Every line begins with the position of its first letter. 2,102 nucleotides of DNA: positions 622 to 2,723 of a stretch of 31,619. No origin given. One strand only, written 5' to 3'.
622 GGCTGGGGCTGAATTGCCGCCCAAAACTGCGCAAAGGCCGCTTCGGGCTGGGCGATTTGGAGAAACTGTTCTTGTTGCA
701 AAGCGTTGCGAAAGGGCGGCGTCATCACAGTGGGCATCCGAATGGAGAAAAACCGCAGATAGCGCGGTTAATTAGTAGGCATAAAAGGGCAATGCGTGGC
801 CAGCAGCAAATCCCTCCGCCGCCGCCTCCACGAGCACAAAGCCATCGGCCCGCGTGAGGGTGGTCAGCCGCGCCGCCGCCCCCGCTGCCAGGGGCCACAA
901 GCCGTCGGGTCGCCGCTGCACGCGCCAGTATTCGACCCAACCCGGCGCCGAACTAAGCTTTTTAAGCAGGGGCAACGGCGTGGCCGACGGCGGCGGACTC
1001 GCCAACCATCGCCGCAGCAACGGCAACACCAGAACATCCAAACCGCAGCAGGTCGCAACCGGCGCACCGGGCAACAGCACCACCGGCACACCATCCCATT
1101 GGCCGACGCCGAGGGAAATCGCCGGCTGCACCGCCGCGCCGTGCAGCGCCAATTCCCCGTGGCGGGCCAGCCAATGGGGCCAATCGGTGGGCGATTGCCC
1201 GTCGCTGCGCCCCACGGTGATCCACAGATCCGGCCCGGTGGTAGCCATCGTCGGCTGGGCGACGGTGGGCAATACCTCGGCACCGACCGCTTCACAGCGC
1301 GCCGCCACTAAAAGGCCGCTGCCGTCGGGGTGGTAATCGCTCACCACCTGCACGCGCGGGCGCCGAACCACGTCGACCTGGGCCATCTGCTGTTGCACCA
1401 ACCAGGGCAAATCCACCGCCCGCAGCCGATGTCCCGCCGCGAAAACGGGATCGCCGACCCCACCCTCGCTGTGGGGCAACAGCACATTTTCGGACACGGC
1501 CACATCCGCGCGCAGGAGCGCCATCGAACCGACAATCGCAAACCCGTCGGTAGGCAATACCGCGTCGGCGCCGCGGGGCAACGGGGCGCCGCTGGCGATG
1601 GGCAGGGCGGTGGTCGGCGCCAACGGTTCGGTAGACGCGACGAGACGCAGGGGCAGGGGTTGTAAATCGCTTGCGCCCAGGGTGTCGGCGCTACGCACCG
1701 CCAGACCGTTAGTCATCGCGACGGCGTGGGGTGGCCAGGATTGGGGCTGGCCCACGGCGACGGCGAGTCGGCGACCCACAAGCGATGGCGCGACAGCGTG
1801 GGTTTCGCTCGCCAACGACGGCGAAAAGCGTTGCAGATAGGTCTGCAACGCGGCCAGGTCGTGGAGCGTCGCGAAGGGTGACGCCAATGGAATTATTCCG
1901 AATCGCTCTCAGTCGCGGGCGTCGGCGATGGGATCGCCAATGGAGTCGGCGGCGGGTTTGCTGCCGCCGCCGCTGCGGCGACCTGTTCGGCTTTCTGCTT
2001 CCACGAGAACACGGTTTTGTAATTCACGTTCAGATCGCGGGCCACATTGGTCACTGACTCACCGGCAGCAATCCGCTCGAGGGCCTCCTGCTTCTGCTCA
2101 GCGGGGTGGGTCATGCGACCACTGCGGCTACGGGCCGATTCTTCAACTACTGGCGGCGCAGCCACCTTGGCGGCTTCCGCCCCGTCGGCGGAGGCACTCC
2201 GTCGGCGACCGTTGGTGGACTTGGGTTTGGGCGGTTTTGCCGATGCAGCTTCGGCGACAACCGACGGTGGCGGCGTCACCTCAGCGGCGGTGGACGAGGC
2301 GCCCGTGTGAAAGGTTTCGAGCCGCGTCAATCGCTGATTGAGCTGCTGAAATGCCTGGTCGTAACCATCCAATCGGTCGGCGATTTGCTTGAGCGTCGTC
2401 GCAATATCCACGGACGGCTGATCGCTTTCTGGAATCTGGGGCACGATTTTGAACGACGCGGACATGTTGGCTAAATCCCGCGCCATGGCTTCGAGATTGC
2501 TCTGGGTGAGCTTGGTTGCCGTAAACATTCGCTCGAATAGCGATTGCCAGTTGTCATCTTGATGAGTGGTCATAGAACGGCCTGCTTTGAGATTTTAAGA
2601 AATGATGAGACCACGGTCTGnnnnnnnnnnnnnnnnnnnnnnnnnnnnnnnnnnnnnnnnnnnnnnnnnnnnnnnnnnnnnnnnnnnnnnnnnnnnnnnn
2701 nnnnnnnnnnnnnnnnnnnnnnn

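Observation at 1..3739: Four-gene minus-strand operon: GTPase-DUF697, coiled-coil/HTH protein, degenerate MoeA-like paralog, canonical MoeA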

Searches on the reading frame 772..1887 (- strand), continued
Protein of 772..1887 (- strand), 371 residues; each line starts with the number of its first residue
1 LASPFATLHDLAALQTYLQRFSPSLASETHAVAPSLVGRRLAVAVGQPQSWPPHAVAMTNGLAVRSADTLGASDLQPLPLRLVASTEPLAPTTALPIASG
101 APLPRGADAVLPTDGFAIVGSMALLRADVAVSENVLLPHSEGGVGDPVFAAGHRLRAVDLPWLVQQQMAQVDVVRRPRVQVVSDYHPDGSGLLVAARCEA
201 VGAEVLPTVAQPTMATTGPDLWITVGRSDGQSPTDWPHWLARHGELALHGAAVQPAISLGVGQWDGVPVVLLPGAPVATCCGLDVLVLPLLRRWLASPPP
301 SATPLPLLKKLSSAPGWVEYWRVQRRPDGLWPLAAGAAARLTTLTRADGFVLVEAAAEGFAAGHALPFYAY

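Call 73: predict_structure(alignment_id=A4)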
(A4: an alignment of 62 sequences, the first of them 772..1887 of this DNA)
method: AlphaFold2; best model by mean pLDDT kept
length: 371 residues; sequences in the alignment: 62
mean_pLDDT: 93.0   pTM: 0.85
mean pLDDT of the five models: 93.0, 93.0, 92.8, 92.2, 91.9
residues with pLDDT >= 90: 317; 70-90: 37; 50-70: 16; < 50: 1
segments of 3 or more residues with pLDDT < 50: none
pLDDT, mean of each block of 10 residues (from residue 1): 77 97 92 97 96 96 98 98 87 97 96 98 98 97 95 97 95 97 80 95 92 77 94 92 96 95 96 93 97 93 96 91 96 71 90 93 97 92
secondary structure, 60 per line:
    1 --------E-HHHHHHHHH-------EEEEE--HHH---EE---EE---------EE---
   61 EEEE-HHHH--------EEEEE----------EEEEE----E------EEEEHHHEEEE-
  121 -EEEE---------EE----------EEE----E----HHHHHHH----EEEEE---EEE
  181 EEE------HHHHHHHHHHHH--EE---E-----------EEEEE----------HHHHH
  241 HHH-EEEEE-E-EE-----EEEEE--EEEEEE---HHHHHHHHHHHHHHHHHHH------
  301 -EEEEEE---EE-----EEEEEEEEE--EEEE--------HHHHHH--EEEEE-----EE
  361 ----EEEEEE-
elements in order: H11-19 E27-31 E61-64 H66-69 E78-82 E93-97 E109-112 E116-119 E122-125 E147-149 H159-165 E170-174 E178-183 H190-201 E221-225 H236-243 E245-249 E260-264 E267-272 H276-294 E302-307 E318-326 E329-332 H341-346 E349-353 E365-370
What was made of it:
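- The fold is predicted with high confidence (call 73).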

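Call 76: fold_search(model_id=the predicted structure, library=pdb)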
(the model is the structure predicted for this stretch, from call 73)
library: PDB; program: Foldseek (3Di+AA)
matches with E <= 10: 991; with E <= 0.001: 65
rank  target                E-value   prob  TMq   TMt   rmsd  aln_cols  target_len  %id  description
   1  1uz5                  6.7e-32  1.00  0.78  0.74   4.4       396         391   24  The Crystal Structure of molybdopterin biosynthesis moea protein from Pyrococcus horikosii (released 2004-03-10)
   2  2nro_A                4.1e-31  1.00  0.71  0.67   5.1       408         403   24  MoeA K279Q (released 2007-01-16)
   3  8bve_A                1.8e-30  1.00  0.75  0.71   4.9       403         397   22  MoeA2 from Corynebacterium glutamicum (released 2023-02-22)
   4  2nqk_A                1.9e-30  1.00  0.71  0.67   5.0       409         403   24  MoeA D59N mutant (released 2007-01-16)
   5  1wu2_B                3.3e-30  1.00  0.75  0.73   4.7       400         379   18  Crystal Structure of molybdopterin biosynthesis moeA protein from Pyrococcus horikoshii OT3 (released 2004-12-07)
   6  8bvf_A                5.4e-30  1.00  0.75  0.71   4.8       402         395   22  MoeA2 from Corynebacterium glutamicum in complex with FtsZ-CTD (released 2023-02-22)
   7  1g8l_A                8.8e-30  1.00  0.71  0.66   5.2       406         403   25  CRYSTAL STRUCTURE OF ESCHERICHIA COLI MOEA (released 2001-05-02)
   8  8bvf_B                1.3e-29  1.00  0.70  0.66   5.8       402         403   22  MoeA2 from Corynebacterium glutamicum in complex with FtsZ-CTD (released 2023-02-22)
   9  1wu2_A                1.6e-29  1.00  0.66  0.64   6.0       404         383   18  Crystal Structure of molybdopterin biosynthesis moeA protein from Pyrococcus horikoshii OT3 (released 2004-12-07)
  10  2nqr_A                1.8e-29  1.00  0.81  0.75   4.0       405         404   25  MoeA D142N (released 2007-01-16)
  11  2nqr_B                1.9e-29  1.00  0.80  0.74   4.1       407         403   23  MoeA D142N (released 2007-01-16)
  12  2nrp_A                3.1e-29  1.00  0.70  0.66   5.3       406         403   24  MoeA R350A (released 2007-01-16)
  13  8bve_B                3.5e-29  1.00  0.71  0.67   5.5       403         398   21  MoeA2 from Corynebacterium glutamicum (released 2023-02-22)
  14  2nqn_A                3.7e-29  1.00  0.71  0.66   5.3       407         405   24  MoeA T100W (released 2007-01-16)
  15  2nrp_B                7.2e-29  1.00  0.80  0.74   4.0       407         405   23  MoeA R350A (released 2007-01-16)
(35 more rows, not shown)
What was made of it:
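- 772..1887 (-): Catalytically degenerate MoeA paralog (371 aa, TTG start), a member of a clade of partner proteins always encoded directly upstream of MoeA-PBP. AF2 model pLDDT 93, pTM 0.85, with MoeA/GephE/Cnx1E as top fold matches, TM 0.7-0.84 (calls 73, 76).
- On Molybdopterin molybdotransferase MoeA (catalytically competent), for the paralog at 772-1887: Foldseek top hits are 1UZ5, 1G8L and Cnx1E, TM 0.7-0.84 (calls 73, 76).
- C. glutamicum Glp structures are among the top fold matches (call 76).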

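Call 79: search_protein_families(library=padloc, proteins=[window:772-1887:-], max_evalue=0.01)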
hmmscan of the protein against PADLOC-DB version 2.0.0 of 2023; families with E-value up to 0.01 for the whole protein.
window:772-1887:- (371 aa): 0 families

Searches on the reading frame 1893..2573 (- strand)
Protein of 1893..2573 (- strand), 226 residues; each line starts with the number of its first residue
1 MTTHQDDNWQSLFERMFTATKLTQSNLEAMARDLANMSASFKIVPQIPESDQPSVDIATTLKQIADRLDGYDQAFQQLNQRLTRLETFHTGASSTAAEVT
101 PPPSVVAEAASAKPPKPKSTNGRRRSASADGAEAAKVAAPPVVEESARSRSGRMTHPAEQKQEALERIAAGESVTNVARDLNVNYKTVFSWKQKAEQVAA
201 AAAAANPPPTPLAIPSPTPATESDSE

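Call 7: search_protein_families(library=pfam, proteins=[window:1893-2573:-], max_evalue=0.1)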
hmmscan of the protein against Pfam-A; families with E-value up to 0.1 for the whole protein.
window:1893-2573:- (226 aa): 13 families
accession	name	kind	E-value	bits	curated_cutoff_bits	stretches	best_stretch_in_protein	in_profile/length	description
PF01527.26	HTH_Tnp_1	-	3.3e-09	37.3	24.1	1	154-209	5-60/75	Transposase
PF13384.12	HTH_23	-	1.2e-05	25.4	24.6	1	159-194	5-40/50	Homeodomain-like domain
PF13551.12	HTH_29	-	0.00057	20.4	28.1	1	163-202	3-43/64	Winged helix-turn helix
PF20901.3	Sf6_terminase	-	0.0017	18.9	27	1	160-205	5-51/106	Bacteriophage Sf6, terminase small subunit-like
PF13518.12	HTH_28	-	0.0018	18.8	25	1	160-197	1-38/52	Helix-turn-helix domain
PF13542.12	HTH_Tnp_ISL3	-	0.0028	17.5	27.4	1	162-191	18-46/51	Helix-turn-helix domain of transposase family ISL3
PF00196.25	GerE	-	0.0092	16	23.5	1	162-192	8-38/57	Bacterial regulatory proteins, luxR family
PF04218.19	CENP-B_N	-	0.019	15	21.2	1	160-197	11-48/53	CENP-B N-terminal DNA-binding domain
PF08822.17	DUF1804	-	0.026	14.9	29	1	154-197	1-45/164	Protein of unknown function (DUF1804)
PF06056.18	Terminase_5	-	0.026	14.9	20.3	1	173-196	15-38/58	Putative ATPase subunit of terminase (gpP-like)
PF20068.4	Amphi-Trp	-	0.037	14.5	27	0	49-72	10-33/93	Amphi-Trp domain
PF01710.22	HTH_Tnp_IS630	-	0.073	13.6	21.3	0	158-199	5-46/119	Transposase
PF24212.1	DUF7433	-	0.082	13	24.2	0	50-69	29-48/51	Family of unknown function (DUF7433)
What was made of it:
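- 1893..2573 (-): Small protein with a conserved N-terminal 45 aa, a low-complexity middle and a C-terminal HTH_Tnp_1-type helix-turn-helix (226 aa). Restricted to Competibacteraceae. Pfam HTH_Tnp_1 37.3 bits at residues 154-209 (call 7).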

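Call 8: search_protein_families(library=ncbifam, proteins=[window:1893-2573:-], max_evalue=0.1)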
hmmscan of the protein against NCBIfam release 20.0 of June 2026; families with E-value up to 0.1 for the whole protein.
window:1893-2573:- (226 aa): 9 families
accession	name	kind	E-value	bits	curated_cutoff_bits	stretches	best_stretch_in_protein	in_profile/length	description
NF047595.1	IS66_ISRel24_TnpA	equivalog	3.4e-05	24.4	74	1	153-223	2-73/113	IS66-like element accessory protein TnpA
NF033516.0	transpos_IS3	equivalog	0.00057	19.2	160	1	159-204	1-47/369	IS3 family transposase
NF038385.1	IS66_access_TnpA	equivalog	0.0046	16.5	150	1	136-197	69-131/190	IS66-like element accessory protein TnpA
NF033547.1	transpos_IS1595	equivalog_domain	0.013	15.4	75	1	163-200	11-52/215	IS1595 family transposase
NF008050.0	PRK10783.1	equivalog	0.019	13.3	508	0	157-196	396-435/457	murein transglycosylase D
NF047515.1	SpiroCoCo_C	equivalog_domain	0.025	13.8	125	1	19-96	5-82/313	SpiroCoCo family coiled-coil protein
NF033545.0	transpos_IS630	equivalog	0.03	13.8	100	1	167-207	7-48/299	IS630 family transposase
NF008070.2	PRK10807.1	equivalog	0.047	12.4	525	1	14-118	431-539/542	intermembrane transport protein PqiB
NF053563.1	Rkd4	equivalog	0.06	11.4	860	1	20-89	458-527/747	arcadin-4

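Call 18: find_homologous_proteins(query=window:1893-2573:-)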
Query window:1893-2573:- (226 aa): 1 proteins with E <= 0.001 among 2479 candidates.
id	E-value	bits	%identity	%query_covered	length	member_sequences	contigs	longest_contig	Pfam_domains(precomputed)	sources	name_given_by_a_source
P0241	9.6e-137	471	100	100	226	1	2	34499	PF13384.13,PF01527.27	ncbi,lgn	-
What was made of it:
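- Tried and rejected: The word-based search with the HTH protein found only itself (call 18).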

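Call 32: search_protein_representatives(protein=window:1893-2573:-)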
Query: 226 residues. Proteins with E-value up to 0.001 (for the whole library): 108; up to 1e-10: 13; up to 1e-30: 1. The best 108 are listed.
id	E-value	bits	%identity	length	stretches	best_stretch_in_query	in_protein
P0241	3.1e-137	470.9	100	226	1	1-226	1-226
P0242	3.1e-28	115.2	51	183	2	1-81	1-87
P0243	1.4e-18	83.7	34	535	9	157-199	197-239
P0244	1.2e-16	77.4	33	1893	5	149-197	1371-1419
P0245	2.5e-16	76.3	34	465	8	149-197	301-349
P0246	2.9e-16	76.1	36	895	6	153-193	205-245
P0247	4.4e-13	65.7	32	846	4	108-198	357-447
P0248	1.0e-12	64.5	30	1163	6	155-198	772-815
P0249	6.3e-12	62.0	38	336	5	157-196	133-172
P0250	8.3e-12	61.6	35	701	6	158-196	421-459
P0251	4.0e-11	59.3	34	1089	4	134-199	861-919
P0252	5.1e-11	59.0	36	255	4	157-193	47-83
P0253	7.4e-11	58.5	31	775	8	157-198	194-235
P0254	1.4e-10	57.6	28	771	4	153-199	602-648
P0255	9.1e-10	54.9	34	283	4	153-193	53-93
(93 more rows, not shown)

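Call 44: find_encoding_contigs(protein=P0242, flank=8000, max_places=4)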
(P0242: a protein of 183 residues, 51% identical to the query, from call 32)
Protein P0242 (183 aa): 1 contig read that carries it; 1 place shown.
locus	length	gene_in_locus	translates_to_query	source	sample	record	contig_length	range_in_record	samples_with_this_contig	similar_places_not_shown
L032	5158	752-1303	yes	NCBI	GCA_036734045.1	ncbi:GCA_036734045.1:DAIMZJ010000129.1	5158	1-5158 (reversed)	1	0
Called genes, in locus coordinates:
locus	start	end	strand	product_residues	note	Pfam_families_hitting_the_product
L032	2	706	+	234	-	?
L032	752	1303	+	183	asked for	PF01527:HTH_Tnp_1, PF13384:HTH_23 (weak)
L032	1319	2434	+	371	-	PF03453:MoeA_N, PF00994:MoCF_biosynth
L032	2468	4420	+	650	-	PF03453:MoeA_N, PF00994:MoCF_biosynth, PF03454:MoeA_C, PF12727:PBP_like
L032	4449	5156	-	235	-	?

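Call 46: find_related_loci(query=A2, collection=metagenome_contigs, flank=7000)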
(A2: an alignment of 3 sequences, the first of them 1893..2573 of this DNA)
Query A2 (226 aa) in metagenome_contigs; peptide patterns used: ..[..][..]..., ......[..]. (x = any residue, [..] = any of these).
254 stretches matched a pattern, but none encodes a relative of the query by tblastn (E <= 1e-3).

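Call 79: search_protein_families(library=padloc, proteins=[window:1893-2573:-], max_evalue=0.01)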
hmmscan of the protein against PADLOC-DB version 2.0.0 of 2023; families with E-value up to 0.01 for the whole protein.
window:1893-2573:- (226 aa): 1 family
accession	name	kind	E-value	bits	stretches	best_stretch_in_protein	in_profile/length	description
PDLC01151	HTH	-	0.0065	13.9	0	148-195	277-324/330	"Two HTH domains (N-terminal xre and C-therminal Sigma70_ECF), the C-terminal domain often fused to Cas6 (see WP_0065099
